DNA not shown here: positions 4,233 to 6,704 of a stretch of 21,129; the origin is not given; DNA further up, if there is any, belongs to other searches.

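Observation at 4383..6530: SGDH-like beta-propeller fused to a c-type cytochrome and a 14-Cys tail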

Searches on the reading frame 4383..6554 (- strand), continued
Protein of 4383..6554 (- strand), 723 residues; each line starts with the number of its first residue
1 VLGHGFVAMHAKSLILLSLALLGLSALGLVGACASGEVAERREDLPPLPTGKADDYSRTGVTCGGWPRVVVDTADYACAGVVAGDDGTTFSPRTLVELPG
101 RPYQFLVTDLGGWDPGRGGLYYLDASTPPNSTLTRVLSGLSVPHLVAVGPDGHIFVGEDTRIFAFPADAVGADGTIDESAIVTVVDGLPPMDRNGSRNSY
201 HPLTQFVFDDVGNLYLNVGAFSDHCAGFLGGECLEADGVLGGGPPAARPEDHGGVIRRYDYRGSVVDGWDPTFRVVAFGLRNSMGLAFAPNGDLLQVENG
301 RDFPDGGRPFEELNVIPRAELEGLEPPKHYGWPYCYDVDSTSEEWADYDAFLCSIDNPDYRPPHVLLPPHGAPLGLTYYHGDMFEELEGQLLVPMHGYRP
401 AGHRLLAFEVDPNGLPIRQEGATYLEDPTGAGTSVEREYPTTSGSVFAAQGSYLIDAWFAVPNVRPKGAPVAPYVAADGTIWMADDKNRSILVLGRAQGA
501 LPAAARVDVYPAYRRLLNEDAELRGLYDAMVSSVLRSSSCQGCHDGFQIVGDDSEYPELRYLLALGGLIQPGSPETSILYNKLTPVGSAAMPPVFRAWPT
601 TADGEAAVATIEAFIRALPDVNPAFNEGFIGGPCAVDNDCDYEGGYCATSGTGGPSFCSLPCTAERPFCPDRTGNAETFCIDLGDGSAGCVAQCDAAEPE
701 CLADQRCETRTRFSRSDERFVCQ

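Call 18: find_encoding_contigs(protein=P0015, flank=6000, max_places=2)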
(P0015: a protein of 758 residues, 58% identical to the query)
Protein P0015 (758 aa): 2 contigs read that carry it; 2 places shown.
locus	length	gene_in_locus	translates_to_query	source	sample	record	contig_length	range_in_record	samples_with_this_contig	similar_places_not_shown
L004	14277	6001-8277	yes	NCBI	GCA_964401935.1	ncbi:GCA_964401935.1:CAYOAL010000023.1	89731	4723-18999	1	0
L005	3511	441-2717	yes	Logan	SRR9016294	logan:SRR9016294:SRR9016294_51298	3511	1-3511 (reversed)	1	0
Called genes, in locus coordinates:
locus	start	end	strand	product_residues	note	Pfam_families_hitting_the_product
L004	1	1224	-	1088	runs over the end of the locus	PF00691:OmpA, PF01471:PG_binding_1 (faint)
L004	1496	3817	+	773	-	PF00069:Pkinase, PF07714:PK_Tyr_Ser-Thr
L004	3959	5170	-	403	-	PF12796:Ank_2 (weak), PF13606:Ank_3 (faint), PF12796:Ank_2, PF13637:Ank_4 (weak), PF00023:Ank (weak), PF13637:Ank_4, PF13857:Ank_5, PF00023:Ank (weak)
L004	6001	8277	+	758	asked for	PF07995:GSDH, PF22807:TrAA12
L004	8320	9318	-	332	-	-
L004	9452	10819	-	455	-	-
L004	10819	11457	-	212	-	PF13036:LpoB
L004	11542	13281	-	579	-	PF17517:IgGFc_binding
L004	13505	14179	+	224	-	PF04116:FA_hydroxylase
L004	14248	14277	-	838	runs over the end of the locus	PF04734:Ceramidase_alk (faint)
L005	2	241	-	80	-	?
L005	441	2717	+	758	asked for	PF07995:GSDH, PF22807:TrAA12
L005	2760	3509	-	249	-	?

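Call 20: find_encoding_contigs(protein=P0006, flank=7000, max_places=2)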
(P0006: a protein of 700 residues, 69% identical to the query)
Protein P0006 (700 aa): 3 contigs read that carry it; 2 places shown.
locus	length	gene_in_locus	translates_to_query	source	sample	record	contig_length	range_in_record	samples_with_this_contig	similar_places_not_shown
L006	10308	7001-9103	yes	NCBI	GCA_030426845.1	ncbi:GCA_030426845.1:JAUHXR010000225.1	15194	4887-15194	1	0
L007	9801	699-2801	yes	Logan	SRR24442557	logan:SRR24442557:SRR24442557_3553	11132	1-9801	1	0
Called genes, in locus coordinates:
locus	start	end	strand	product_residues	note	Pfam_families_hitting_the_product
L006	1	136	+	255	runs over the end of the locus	-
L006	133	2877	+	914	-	PF12770:CHAT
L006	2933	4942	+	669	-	PF00082:Peptidase_S8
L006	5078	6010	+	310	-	PF00188:CAP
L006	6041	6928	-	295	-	-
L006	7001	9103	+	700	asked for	PF07995:GSDH, PF22807:TrAA12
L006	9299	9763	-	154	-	-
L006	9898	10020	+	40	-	-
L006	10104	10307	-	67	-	?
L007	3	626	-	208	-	?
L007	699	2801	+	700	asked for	PF07995:GSDH, PF22807:TrAA12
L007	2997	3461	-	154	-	-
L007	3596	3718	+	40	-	-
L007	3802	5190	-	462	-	PF00067:p450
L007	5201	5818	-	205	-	PF00440:TetR_N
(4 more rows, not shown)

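Call 25: search_solved_structures(query=A1, max_evalue=1, show_alignments=3)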
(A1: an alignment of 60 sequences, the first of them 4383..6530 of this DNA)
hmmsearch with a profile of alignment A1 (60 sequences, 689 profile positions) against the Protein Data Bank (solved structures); distinct sequences matched with E-value up to 1: 41.
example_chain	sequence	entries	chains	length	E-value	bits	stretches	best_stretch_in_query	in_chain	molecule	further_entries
6i38_A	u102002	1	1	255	1.2e-13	53.7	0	449-483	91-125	nv2Pizza6-AYW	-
6i37_A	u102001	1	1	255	1.7e-13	53.1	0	449-484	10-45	nv1Pizza6-AYW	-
6i3b_A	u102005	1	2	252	1e-12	50.6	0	449-484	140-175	cPizza6-AYW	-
6f0q_A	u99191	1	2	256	1.1e-12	50.5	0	449-484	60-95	Pizza6-AYW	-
6i39_A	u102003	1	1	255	5.1e-12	48.3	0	449-484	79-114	v31Pizza6-AYW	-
6i3a_A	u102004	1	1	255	5.2e-11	45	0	449-484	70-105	v22Pizza6-AYW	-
6f0s_A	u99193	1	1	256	6.5e-11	44.7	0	449-484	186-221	Pizza6-SYW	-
7zq2_A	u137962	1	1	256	1.7e-10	43.3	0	449-484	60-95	Pizza6-RSH-TSH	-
7zqg_A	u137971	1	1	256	2.2e-10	42.9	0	449-484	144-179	Pizza6-KSH-TSH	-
7zpw_A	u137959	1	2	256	2.8e-10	42.6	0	449-484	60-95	Pizza6-TSK-TSH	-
7zpz_A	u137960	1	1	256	7.8e-10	41.1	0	449-483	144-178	Pizza6-TSR-TSH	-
7zcj_A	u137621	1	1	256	8.7e-10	40.9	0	449-483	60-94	Pizza6-TNH-TSH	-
6qsd_A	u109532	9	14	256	5.3e-09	38.3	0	449-484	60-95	Pizza6S | Pizza6-S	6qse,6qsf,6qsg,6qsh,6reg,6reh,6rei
6f0t_A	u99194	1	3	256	8e-09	37.7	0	449-483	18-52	Pizza6-SFW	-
7zph_A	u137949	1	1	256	8.3e-09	37.7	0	450-483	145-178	Pizza6-TNK-RSH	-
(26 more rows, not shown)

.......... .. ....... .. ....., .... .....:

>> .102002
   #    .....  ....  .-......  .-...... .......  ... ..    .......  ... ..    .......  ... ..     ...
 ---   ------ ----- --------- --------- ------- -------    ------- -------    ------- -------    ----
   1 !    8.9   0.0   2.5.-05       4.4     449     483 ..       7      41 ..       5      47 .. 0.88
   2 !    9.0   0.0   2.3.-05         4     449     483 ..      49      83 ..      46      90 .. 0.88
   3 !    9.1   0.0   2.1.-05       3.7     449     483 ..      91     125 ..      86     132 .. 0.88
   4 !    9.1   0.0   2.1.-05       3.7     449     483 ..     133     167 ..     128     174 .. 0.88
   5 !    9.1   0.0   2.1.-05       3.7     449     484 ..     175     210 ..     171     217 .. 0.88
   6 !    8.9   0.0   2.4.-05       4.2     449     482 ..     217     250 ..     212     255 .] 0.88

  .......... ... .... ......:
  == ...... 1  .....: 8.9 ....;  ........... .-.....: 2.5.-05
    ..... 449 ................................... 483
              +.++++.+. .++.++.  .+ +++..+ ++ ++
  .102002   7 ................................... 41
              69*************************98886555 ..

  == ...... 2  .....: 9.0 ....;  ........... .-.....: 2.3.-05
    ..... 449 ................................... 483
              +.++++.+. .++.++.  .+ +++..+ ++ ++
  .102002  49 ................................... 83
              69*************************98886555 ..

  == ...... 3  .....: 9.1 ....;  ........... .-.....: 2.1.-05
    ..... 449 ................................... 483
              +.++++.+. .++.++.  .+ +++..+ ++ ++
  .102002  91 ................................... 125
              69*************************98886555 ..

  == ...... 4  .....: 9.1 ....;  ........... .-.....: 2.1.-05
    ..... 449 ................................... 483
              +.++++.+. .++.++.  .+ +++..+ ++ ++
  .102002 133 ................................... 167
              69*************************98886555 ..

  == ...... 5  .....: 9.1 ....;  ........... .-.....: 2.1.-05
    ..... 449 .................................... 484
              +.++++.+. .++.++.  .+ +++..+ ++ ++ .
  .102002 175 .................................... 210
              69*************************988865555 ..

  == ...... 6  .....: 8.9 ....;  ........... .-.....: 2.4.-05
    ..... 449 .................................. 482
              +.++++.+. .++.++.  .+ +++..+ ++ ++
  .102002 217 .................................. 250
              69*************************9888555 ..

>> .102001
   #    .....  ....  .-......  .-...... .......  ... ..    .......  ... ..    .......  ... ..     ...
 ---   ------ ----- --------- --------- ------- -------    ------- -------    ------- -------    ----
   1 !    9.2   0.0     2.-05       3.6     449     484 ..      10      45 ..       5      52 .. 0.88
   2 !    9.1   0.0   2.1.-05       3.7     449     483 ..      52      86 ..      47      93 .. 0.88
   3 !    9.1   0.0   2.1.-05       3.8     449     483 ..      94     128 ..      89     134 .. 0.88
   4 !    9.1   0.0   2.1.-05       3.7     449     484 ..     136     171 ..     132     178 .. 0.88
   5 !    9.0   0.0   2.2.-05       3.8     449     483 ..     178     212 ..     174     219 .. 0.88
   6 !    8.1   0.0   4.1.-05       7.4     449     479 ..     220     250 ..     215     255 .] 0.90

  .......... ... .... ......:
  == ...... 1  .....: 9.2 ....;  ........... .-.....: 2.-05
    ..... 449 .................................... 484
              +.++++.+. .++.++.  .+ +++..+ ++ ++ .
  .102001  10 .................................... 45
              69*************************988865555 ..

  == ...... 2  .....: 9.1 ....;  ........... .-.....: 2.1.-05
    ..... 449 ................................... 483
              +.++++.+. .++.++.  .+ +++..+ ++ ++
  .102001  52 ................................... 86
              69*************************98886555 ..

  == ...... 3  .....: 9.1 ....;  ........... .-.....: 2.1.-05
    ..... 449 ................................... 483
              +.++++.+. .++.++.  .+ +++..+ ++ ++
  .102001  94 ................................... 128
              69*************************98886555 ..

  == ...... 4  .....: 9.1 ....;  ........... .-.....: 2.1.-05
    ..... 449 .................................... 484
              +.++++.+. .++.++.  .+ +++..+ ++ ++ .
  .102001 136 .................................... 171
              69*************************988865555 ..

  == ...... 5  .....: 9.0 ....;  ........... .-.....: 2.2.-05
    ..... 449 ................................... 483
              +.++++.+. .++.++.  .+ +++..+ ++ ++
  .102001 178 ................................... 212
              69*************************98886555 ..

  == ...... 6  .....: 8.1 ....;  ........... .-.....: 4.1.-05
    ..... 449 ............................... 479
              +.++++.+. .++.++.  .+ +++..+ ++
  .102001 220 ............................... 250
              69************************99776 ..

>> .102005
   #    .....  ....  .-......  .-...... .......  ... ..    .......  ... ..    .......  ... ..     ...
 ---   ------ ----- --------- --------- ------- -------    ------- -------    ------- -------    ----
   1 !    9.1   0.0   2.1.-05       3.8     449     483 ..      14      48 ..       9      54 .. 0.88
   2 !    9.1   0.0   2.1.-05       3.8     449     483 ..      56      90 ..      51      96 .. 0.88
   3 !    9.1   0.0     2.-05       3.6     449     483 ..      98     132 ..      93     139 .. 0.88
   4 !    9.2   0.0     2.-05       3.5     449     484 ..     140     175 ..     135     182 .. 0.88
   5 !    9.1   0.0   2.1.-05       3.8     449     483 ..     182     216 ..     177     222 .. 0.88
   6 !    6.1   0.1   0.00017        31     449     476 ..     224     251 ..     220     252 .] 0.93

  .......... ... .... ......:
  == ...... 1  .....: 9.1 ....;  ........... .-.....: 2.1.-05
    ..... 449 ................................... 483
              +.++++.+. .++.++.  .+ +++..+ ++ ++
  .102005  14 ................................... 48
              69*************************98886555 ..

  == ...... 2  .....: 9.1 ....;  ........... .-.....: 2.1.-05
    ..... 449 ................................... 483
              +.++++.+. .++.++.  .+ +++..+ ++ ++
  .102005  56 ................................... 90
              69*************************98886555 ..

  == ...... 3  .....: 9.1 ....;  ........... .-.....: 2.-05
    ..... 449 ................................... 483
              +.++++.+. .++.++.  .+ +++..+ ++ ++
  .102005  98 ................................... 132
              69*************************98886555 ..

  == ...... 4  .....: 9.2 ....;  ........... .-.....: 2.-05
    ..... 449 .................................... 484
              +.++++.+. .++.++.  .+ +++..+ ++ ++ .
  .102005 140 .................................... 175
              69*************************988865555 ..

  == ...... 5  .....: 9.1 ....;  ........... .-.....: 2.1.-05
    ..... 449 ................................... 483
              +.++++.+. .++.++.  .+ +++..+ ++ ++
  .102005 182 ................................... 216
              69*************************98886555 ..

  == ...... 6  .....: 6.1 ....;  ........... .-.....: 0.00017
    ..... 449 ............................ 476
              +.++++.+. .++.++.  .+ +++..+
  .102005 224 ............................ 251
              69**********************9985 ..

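Call 26: predict_structure(alignment_id=A1)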
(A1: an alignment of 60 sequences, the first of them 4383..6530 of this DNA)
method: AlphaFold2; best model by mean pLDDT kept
length: 715 residues; sequences in the alignment: 60
mean_pLDDT: 86.8   pTM: 0.84
mean pLDDT of the five models: 86.8, 86.4, 83.7, 83.4, 82.7
residues with pLDDT >= 90: 401; 70-90: 240; 50-70: 49; < 50: 25
segments of 3 or more residues with pLDDT < 50: 23-45
pLDDT, mean of each block of 10 residues (from residue 1): 60 62 41 39 54 87 93 84 94 97 90 96 94 95 97 96 97 95 87 85 96 81 83 71 87 96 94 88 97 75 95 97 91 89 93 96 93 97 93 93 98 94 84 88 96 84 95 94 93 78 88 97 91 65 80 81 89 88 78 95 96 76 87 84 83 87 76 90 92 90 90 93
secondary structure, 60 per line:
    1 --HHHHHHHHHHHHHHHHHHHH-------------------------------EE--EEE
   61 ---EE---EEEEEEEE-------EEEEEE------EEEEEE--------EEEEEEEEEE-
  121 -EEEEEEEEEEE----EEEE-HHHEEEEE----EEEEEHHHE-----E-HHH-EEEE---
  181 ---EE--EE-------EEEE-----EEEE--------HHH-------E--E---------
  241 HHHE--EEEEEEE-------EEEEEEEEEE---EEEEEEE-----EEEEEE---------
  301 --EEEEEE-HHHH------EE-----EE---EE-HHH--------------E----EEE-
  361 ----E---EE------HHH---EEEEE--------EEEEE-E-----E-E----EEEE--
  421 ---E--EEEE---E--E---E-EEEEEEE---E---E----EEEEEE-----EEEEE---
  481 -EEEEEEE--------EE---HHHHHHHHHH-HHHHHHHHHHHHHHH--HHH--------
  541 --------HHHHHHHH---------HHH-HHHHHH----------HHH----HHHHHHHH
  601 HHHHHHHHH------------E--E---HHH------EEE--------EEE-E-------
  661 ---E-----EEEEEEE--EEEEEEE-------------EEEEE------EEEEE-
elements in order (helices of 4 or more, strands of 3 or more residues): H3-22 E58-60 E69-76 E84-89 E96-101 E110-119 E122-132 E137-140 E145-149 E154-158 E174-177 E197-200 E206-209 E247-253 E261-270 E274-280 E286-291 E303-308 H310-313 E357-359 E383-387 E396-400 E415-418 E427-430 E443-449 E462-467 E473-477 E482-488 H502-511 H513-527 H549-556 H570-575 H593-609 E638-640 E649-651 E670-676 E679-685 E699-703 E710-714

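Call 30: fold_search(model_id=the predicted structure, library=pdb)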
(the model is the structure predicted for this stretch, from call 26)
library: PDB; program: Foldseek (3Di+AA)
matches with E <= 10: 1036; with E <= 0.001: 303
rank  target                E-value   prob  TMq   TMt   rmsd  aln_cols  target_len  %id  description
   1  6i1q_A                7.2e-19  1.00  0.42  0.72   5.2       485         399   16  Iodide structure of Trichoderma reesei Carbohydrate-Active Enzymes Family AA12 (released 2019-11-13)
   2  6h7t_A                8.9e-19  1.00  0.42  0.72   5.4       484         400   16  Native structure of Trichoderma reesei Carbohydrate-Active Enzymes Family AA12 (released 2019-08-14)
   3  6i1t_A                1.5e-18  1.00  0.42  0.71   5.4       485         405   16  Calcium structure of Trichoderma reesei Carbohydrate-Active Enzymes Family AA12 (released 2019-11-13)
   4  6jt5                  8.9e-18  1.00  0.41  0.68   7.5       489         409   18  Crystal structure of PQQ doamin of Pyranose Dehydrogenase from Coprinopsis cinerea: apo-from (released 2019-11-06)
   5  3a9g_A                3.0e-13  1.00  0.35  0.68   6.4       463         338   18  Crystal Structure of PQQ-dependent sugar dehydrogenase apo-form (released 2010-09-08)
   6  8re0_A                1.3e-12  1.00  0.36  0.54   7.5       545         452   13  Soluble glucose dehydrogenase from acinetobacter calcoaceticus - double mutant pH8 (released 2024-05-08)
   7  7cgz_B                6.8e-12  1.00  0.34  0.67   7.6       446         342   15  glucose dehydrogenase (released 2021-07-07)
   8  7cdy_A                9.0e-12  1.00  0.35  0.67   7.6       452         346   16  Crystal structure of glucose dehydrogenase (released 2021-06-23)
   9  1qbi_A                9.5e-12  1.00  0.35  0.55   8.0       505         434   15  SOLUBLE QUINOPROTEIN GLUCOSE DEHYDROGENASE FROM ACINETOBACTER CALCOACETICUS (released 2000-02-25)
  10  2ism_A                1.5e-11  1.00  0.33  0.67   6.6       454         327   18  Crystal structure of the putative oxidoreductase (glucose dehydrogenase) (TTHA0570) from thermus theromophilus HB8 (released 2007-11-13)
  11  2g8s_A                3.1e-11  1.00  0.34  0.66   7.9       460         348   15  Crystal structure of the soluble Aldose sugar dehydrogenase (Asd) from Escherichia coli in the apo-form (released 2006-08-08)
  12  7cdy_B                7.5e-11  1.00  0.36  0.70   5.9       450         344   15  Crystal structure of glucose dehydrogenase (released 2021-06-23)
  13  2g8s_B                7.5e-11  1.00  0.34  0.65   7.9       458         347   15  Crystal structure of the soluble Aldose sugar dehydrogenase (Asd) from Escherichia coli in the apo-form (released 2006-08-08)
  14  2ism_B                8.4e-11  1.00  0.34  0.68   5.9       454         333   18  Crystal structure of the putative oxidoreductase (glucose dehydrogenase) (TTHA0570) from thermus theromophilus HB8 (released 2007-11-13)
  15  7cgz_A                8.8e-10  1.00  0.32  0.66   7.0       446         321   15  glucose dehydrogenase (released 2021-07-07)
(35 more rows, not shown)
